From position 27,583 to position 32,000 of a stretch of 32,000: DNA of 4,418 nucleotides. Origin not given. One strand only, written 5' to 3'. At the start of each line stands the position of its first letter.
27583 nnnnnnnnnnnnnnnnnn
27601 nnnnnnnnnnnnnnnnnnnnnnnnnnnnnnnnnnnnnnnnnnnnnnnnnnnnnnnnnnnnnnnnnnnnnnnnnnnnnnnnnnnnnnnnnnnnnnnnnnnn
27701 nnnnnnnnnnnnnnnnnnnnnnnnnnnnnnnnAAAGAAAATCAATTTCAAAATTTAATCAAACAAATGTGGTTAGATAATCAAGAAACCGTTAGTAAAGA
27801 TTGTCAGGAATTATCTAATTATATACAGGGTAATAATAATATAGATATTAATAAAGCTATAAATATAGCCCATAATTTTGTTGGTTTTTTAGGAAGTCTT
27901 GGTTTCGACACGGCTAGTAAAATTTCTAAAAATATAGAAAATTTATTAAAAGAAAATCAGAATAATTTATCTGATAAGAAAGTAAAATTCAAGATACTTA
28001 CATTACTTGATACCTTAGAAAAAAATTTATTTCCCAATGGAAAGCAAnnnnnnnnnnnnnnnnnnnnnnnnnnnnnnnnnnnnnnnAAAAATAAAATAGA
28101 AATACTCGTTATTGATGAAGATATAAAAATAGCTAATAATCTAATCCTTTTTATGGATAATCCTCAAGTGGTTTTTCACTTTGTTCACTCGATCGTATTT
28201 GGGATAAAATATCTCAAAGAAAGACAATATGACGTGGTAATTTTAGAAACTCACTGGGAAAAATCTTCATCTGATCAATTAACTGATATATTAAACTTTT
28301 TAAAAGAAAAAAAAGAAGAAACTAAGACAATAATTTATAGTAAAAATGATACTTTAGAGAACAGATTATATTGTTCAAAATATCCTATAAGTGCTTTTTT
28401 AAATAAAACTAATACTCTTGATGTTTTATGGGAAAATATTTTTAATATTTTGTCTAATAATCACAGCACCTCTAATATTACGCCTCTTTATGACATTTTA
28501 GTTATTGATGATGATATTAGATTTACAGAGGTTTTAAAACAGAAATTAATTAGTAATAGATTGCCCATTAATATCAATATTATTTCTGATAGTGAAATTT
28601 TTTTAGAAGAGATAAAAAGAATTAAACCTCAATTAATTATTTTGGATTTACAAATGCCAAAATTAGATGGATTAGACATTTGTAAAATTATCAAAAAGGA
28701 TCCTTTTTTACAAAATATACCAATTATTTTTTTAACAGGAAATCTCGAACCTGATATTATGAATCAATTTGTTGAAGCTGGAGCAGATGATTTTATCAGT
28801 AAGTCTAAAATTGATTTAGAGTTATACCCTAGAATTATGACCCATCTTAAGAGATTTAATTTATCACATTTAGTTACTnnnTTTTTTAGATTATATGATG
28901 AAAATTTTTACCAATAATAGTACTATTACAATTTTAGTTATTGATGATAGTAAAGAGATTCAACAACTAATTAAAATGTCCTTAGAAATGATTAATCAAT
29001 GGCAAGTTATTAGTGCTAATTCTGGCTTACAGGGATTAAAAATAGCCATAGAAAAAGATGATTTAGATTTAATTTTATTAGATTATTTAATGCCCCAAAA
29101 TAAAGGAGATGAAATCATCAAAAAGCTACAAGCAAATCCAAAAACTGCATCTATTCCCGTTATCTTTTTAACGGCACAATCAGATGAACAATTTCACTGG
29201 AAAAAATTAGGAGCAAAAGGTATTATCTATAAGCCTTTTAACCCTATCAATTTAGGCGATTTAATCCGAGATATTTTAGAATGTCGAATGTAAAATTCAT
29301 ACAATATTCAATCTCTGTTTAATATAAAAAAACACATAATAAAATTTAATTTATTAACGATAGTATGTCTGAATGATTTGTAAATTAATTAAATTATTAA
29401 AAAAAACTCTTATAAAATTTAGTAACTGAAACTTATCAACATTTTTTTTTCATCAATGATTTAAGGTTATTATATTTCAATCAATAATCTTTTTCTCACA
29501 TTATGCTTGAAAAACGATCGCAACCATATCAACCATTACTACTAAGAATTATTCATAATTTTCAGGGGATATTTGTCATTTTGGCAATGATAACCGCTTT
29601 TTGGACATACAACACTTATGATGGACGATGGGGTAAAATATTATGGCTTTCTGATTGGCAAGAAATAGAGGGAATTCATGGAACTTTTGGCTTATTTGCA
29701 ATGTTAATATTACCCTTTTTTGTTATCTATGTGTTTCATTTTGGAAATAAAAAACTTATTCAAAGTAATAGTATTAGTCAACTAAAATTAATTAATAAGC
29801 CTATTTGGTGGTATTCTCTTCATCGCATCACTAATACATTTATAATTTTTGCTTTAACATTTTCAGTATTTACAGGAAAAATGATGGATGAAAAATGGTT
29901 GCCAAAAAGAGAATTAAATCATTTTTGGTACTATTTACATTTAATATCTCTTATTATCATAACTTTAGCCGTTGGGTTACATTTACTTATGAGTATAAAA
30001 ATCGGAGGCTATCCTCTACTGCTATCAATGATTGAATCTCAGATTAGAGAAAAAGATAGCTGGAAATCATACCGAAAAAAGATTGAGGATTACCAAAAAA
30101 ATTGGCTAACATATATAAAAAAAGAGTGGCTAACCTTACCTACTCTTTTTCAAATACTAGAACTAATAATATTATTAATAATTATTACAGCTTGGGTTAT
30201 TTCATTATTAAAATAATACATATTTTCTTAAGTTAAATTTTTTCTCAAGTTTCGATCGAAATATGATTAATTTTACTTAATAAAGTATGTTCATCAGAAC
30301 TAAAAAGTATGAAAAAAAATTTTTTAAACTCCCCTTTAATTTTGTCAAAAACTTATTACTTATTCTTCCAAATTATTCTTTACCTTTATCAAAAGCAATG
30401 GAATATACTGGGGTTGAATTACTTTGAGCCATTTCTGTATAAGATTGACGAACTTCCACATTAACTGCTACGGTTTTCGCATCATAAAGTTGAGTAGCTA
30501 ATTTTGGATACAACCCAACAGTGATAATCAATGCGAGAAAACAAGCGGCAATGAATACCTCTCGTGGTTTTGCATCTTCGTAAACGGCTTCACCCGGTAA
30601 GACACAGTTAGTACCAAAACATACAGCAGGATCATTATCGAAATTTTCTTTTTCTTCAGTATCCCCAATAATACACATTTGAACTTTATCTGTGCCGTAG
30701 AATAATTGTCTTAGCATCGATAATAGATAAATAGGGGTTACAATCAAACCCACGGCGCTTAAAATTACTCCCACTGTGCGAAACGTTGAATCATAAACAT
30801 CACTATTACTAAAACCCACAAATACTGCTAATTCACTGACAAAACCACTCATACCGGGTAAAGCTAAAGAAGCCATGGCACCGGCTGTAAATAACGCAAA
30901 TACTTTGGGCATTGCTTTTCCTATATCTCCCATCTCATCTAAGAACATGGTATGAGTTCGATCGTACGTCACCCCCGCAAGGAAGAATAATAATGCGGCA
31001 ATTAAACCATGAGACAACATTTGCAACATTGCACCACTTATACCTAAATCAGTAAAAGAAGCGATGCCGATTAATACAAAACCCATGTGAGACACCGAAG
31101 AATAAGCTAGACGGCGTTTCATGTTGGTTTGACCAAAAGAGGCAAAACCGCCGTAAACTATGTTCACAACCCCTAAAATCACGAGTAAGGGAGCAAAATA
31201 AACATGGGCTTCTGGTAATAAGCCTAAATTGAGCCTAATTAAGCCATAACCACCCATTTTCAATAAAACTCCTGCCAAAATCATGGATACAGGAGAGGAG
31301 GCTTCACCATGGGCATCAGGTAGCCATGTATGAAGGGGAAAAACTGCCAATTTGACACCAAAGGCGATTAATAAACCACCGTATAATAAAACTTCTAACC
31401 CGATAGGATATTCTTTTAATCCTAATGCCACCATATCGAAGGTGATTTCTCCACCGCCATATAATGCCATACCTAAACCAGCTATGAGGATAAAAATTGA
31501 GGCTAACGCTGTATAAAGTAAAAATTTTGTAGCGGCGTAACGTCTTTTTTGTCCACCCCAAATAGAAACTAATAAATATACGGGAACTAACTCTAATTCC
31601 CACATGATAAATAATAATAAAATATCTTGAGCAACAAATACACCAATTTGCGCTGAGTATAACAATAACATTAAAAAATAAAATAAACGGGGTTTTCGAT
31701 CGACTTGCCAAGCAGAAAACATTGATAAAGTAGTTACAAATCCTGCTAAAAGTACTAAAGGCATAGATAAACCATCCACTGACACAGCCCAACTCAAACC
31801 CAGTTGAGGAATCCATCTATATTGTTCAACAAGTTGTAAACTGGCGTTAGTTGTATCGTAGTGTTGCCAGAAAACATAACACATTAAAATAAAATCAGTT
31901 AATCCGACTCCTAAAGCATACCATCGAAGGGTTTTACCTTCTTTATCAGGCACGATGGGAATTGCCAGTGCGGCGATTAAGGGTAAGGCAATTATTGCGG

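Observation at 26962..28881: A single polypeptide combines REC, an OmpR winged helix, an HPt-like domain and two further receivers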

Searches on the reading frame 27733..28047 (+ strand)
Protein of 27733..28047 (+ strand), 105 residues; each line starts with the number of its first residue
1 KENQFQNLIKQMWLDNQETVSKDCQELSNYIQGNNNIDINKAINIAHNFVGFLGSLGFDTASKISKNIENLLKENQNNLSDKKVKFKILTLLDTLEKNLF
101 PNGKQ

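Call 37: search_solved_structures(query=A2, max_evalue=1, show_alignments=2)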
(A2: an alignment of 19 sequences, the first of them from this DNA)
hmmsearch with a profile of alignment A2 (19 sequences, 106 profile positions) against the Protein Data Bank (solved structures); distinct sequences matched with E-value up to 1: 15.
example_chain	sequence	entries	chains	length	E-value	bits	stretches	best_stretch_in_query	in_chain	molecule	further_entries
2ld6_A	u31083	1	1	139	2.3e-10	44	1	19-93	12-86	Chemotaxis protein CheA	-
1tqg_A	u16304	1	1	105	6.8e-10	42.4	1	19-93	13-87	Chemotaxis protein cheA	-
6ff6_A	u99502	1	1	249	2e-08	37.7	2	24-104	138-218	BRIC1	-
3myf_A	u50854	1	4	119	4.7e-05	26.9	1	19-100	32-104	Sensor protein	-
3iqt_A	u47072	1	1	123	0.0002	24.9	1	49-100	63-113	Signal transduction histidine-protein kinase barA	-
1i5n_A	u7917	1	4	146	0.0018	21.8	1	16-104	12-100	CHEMOTAXIS PROTEIN CHEA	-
8c5v_C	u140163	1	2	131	0.0018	21.8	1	16-104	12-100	Chemotaxis protein CheA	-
2lp4_A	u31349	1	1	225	0.0047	20.4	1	18-104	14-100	Chemotaxis protein CheA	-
6s1k_A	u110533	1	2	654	0.031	17.8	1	21-104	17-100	Chemotaxis protein CheA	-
2lch_A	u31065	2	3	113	0.059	16.9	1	14-102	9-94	Protein OR38 | computationally designed four-helix bundle protein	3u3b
3q8i_A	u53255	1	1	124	0.081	16.5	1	2-88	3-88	Odorant binding protein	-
8c68_A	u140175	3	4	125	0.083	16.4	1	2-88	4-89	AGAP010489-PA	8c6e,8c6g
6fes_A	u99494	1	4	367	0.35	14.4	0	17-102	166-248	D12_BRIC2, a synthetic protein,D12_BRIC2, a synthetic protein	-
5h9d_C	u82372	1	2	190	0.45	14.1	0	65-96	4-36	Heptaprenyl diphosphate synthase (HEPPP synthase) subunit 1 family protein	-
9ugr_A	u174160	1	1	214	0.59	13.7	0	8-101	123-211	Syn-F4-Link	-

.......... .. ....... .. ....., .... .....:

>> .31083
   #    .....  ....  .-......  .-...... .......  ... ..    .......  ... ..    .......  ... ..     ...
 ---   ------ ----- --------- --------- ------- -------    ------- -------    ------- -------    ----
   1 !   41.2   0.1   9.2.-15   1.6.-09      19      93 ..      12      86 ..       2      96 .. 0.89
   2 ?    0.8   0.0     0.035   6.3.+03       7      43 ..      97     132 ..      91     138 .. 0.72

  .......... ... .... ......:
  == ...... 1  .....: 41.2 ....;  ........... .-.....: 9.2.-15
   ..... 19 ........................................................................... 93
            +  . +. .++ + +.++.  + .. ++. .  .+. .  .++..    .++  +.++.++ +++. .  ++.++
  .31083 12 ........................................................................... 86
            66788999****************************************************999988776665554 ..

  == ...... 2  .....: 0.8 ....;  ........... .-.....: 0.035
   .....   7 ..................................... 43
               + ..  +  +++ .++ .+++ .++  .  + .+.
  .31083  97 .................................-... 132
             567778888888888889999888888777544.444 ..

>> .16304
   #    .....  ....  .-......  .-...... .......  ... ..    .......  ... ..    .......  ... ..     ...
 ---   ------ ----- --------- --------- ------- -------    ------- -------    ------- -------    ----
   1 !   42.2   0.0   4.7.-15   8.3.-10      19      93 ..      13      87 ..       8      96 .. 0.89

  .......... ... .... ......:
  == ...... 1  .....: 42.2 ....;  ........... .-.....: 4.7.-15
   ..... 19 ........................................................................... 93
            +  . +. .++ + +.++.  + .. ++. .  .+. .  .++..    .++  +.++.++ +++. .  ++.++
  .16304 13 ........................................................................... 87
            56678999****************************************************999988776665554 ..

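Call 38: search_protein_families(library=pfam, alignment_id=A2, max_evalue=0.01)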
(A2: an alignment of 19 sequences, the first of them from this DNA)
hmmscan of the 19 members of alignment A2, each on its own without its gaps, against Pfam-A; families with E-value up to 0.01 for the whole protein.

A. member 1, seq(105 aa): 2 families
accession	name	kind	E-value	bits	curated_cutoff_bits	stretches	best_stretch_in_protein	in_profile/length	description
PF01627.28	Hpt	-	1.8e-06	28.5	24.6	1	18-96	8-82/84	Hpt domain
PF08951.15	EntA_Immun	-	0.0071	17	22.1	0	61-86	44-69/73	Enterocin A Immunity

B. families by the number of members that match (of 19 scanned): 5 families
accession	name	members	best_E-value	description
PF01627.28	Hpt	19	5.7e-13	Hpt domain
PF08951.15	EntA_Immun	1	0.0071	Enterocin A Immunity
PF09870.14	DUF2097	1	0.0082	Uncharacterized protein conserved in archaea (DUF2097)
PF01524.22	Gemini_V2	1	0.0088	Geminivirus V2 protein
PF02271.21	UCR_14kD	1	0.0096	Ubiquinol-cytochrome C reductase complex 14kD subunit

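Call 50: predict_structure(alignment_id=A2)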
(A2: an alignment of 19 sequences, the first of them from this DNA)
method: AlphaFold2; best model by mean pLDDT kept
length: 105 residues; sequences in the alignment: 19
mean_pLDDT: 93.6   pTM: 0.84
mean pLDDT of the five models: 93.6, 93.5, 93.2, 93.1, 93.0
residues with pLDDT >= 90: 90; 70-90: 13; 50-70: 2; < 50: 0
segments of 3 or more residues with pLDDT < 50: none
pLDDT, mean of each block of 10 residues (from residue 1): 86 93 96 94 98 96 98 94 96 95 72
secondary structure, 60 per line:
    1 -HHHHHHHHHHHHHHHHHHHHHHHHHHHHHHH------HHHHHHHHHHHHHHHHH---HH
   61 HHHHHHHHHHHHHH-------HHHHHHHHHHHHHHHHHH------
elements in order: H2-32 H39-55 H59-74 H82-99

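Call 53: fold_search(model_id=the predicted structure, library=pdb)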
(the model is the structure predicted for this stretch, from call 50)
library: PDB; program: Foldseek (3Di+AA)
matches with E <= 10: 178; with E <= 0.001: 0
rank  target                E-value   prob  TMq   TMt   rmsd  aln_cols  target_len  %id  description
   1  3u3b_A                2.1e-01  0.99  0.57  0.58   4.9       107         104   17  Crystal Structure of Computationally Redesigned Four-Helix Bundle (released 2012-06-13)
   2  3myf_A                2.8e-01  0.99  0.58  0.54   3.9       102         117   20  The Crystal Structure of the HPT domain from the Hpt Sensor Hybrid Histidine Kinase from Shewanella to 1.80A (released 2010-05-26)
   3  3myf_D                3.1e-01  0.99  0.63  0.58   3.3       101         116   25  The Crystal Structure of the HPT domain from the Hpt Sensor Hybrid Histidine Kinase from Shewanella to 1.80A (released 2010-05-26)
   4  3u3b_B                3.6e-01  0.98  0.59  0.61   4.5       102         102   18  Crystal Structure of Computationally Redesigned Four-Helix Bundle (released 2012-06-13)
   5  3kyi_A                4.0e-01  1.00  0.73  0.61   2.9        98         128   15  Crystal structure of the phosphorylated P1 domain of CheA3 in complex with CheY6 from R. sphaeroides (released 2010-02-16)
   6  6fes_B                4.0e-01  0.99  0.69  0.23   3.1       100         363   18  Crystal structure of novel repeat protein BRIC2 fused to DARPin D12 (released 2018-09-05)
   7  7t2y_A                4.0e-01  0.98  0.59  0.60   4.6       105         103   13  X-ray structure of a designed cold unfolding four helix bundle (released 2022-03-02)
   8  7t03_MODEL_1_A        4.7e-01  0.99  0.69  0.70   3.1       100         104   19  NMR structure of a designed cold unfolding four helix bundle (released 2022-03-02)
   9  1tqg                  5.0e-01  1.00  0.71  0.71   3.3       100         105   19  CheA phosphotransferase domain from Thermotoga maritima (released 2004-09-07)
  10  3myf_B                5.0e-01  0.98  0.63  0.59   3.3       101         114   25  The Crystal Structure of the HPT domain from the Hpt Sensor Hybrid Histidine Kinase from Shewanella to 1.80A (released 2010-05-26)
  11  2lch_MODEL_1_A        5.5e-01  0.91  0.52  0.49   4.8       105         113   17  Solution NMR Structure of a Protein With a Redesigned Hydrophobic Core, Northeast Structural Genomics Consorti (released 2011-05-25)
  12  1wn0_B                5.8e-01  0.84  0.50  0.43   5.8       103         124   13  Crystal Structure of Histidine-containing Phosphotransfer Protein, ZmHP2, from maize (released 2005-01-25)
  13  3us6                  6.9e-01  0.94  0.60  0.46   4.3       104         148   18  Crystal Structure of Histidine-containing Phosphotransfer Protein MtHPt1 from Medicago truncatula (released 2012-01-18)
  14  1wn0_A                7.6e-01  0.92  0.54  0.45   3.9        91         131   12  Crystal Structure of Histidine-containing Phosphotransfer Protein, ZmHP2, from maize (released 2005-01-25)
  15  1yvi_B                7.6e-01  0.92  0.54  0.43   3.9        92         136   12  X-RAY STRUCTURE OF PUTATIVE HISTIDINE-CONTAINING PHOSPHOTRANSFER PROTEIN FROM RICE, AK104879 (released 2005-02-22)
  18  3kyj_A                1.0e+00  0.97  0.69  0.58   3.0        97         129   16  Crystal structure of the P1 domain of CheA3 in complex with CheY6 from R. sphaeroides (released 2010-02-16)
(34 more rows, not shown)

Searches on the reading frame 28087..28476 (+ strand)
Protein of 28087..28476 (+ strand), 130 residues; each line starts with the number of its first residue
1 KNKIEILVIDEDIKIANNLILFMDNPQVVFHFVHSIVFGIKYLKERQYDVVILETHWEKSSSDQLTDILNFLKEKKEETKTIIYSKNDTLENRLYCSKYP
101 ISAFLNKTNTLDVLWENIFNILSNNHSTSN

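Call 77: search_protein_families(library=pfam, proteins=[window:28087-28476:+], max_evalue=0.01)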
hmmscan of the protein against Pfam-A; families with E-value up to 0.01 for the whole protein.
window:28087-28476:+ (130 aa): 1 family
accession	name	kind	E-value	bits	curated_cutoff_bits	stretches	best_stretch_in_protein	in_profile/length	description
PF00072.30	Response_reg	-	1.1e-06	29.3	30.2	1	6-117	1-109/111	Response regulator receiver domain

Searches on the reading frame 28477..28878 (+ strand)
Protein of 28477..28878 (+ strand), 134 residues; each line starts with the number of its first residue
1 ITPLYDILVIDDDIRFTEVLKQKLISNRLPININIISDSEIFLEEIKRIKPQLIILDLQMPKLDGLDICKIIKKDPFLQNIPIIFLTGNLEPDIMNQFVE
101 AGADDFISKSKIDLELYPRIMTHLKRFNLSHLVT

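Call 77: search_protein_families(library=pfam, proteins=[window:28477-28878:+], max_evalue=0.01)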
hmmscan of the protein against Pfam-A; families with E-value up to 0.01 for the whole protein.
window:28477-28878:+ (134 aa): 1 family
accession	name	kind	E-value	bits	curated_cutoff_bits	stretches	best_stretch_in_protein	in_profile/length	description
PF00072.30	Response_reg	-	2.7e-22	79.5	30.2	1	7-110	1-100/111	Response regulator receiver domain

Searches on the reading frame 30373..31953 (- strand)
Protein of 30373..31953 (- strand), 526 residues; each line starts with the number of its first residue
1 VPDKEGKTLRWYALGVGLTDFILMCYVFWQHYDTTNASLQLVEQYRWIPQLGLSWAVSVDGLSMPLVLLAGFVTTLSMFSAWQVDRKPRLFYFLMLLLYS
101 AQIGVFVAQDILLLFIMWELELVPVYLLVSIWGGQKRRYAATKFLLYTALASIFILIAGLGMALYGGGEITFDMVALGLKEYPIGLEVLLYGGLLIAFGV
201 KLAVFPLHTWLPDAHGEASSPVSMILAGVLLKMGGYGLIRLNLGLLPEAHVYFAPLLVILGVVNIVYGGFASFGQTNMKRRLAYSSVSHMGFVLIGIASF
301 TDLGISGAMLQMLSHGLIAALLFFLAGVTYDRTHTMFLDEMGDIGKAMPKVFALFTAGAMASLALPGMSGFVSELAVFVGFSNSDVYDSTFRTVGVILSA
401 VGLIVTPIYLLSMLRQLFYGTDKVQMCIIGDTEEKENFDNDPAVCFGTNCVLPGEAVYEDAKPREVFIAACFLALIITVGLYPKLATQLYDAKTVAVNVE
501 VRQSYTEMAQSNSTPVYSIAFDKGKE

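Call 67: search_protein_families(library=pfam, proteins=[window:30373-31953:-], max_evalue=0.00001)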
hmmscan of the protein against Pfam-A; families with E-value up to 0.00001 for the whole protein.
window:30373-31953:- (526 aa): 1 family
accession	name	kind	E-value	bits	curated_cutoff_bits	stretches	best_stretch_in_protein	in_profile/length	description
PF00361.26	Proton_antipo_M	-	4.7e-66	223.4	21.5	1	108-387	1-281/294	NADH:quinone oxidoreductase/Mrp antiporter, TM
